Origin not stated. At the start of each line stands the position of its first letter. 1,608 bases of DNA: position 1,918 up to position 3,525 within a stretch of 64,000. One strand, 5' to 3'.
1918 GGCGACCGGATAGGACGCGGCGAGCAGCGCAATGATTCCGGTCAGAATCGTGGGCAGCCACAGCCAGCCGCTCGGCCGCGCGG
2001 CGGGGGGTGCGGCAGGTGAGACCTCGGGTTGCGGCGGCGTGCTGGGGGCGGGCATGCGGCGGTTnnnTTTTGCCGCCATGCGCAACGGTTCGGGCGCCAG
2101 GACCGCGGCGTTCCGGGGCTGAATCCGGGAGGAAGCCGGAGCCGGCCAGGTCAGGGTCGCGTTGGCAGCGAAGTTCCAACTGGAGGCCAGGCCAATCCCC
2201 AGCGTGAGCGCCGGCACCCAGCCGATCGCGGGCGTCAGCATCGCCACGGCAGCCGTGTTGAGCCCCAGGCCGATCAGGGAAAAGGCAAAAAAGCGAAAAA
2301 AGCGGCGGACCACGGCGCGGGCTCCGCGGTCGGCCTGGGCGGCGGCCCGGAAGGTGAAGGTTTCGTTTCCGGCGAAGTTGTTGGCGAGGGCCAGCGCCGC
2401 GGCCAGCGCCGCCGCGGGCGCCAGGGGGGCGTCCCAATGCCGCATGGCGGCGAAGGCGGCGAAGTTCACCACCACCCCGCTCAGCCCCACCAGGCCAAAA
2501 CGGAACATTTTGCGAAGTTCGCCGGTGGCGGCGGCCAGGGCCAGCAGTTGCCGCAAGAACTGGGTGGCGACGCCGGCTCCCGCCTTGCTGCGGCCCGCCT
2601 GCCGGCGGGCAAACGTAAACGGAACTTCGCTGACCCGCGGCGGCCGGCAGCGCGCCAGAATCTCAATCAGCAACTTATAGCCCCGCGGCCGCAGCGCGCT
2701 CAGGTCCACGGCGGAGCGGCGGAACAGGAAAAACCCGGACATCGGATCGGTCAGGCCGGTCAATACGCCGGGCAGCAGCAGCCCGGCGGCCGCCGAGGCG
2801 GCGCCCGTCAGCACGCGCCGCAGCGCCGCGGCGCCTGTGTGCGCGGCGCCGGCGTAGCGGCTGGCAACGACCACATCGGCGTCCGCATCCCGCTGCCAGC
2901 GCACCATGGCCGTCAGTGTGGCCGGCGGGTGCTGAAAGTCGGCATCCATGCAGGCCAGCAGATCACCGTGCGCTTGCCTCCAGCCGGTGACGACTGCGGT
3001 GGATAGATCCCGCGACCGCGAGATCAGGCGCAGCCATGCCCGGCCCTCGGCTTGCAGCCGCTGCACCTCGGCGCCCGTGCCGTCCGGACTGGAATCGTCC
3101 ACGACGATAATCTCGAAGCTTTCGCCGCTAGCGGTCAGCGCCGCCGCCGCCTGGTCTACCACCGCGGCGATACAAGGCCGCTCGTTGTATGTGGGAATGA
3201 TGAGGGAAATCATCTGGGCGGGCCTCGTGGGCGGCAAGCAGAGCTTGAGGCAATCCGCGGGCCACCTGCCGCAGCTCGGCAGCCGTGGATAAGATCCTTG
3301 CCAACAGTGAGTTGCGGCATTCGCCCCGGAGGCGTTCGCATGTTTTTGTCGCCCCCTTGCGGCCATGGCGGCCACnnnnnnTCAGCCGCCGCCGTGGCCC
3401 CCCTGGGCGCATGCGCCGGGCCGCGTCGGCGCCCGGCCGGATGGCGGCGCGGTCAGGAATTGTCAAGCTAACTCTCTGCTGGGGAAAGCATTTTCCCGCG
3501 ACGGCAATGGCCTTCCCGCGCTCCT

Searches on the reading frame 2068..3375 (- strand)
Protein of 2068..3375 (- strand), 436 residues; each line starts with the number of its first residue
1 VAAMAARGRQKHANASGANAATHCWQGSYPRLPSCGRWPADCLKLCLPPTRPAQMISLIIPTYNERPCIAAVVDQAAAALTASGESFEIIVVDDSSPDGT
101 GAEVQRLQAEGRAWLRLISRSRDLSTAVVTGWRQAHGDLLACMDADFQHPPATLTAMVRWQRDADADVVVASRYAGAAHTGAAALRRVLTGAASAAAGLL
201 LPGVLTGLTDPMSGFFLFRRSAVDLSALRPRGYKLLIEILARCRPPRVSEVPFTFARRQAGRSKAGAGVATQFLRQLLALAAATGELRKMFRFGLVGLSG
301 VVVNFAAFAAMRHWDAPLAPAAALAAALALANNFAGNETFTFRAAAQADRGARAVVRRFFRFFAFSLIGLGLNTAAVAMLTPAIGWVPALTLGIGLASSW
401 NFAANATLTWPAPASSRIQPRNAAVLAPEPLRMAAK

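Call 9: search_protein_families(library=pfam, proteins=[window:2068-3375:-], max_evalue=0.001)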
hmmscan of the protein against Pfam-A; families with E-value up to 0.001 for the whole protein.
window:2068-3375:- (436 aa): 4 families
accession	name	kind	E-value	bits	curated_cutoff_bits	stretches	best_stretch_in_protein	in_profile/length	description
PF00535.33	Glycos_transf_2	-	3.8e-28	98.9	23.3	1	57-223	1-164/168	Glycosyl transferase family 2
PF04138.20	GtrA_DPMS_TM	-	8.8e-19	68.3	26.1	1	292-410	1-117/117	GtrA/DPMS, transmembrane domain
PF13506.12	Glyco_transf_21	-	4.4e-06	26.7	21.7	1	128-223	22-114/174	Glycosyl transferase family 21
PF13641.12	Glyco_tranf_2_3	-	5e-06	27.1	27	1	56-174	3-124/230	Glycosyltransferase like family 2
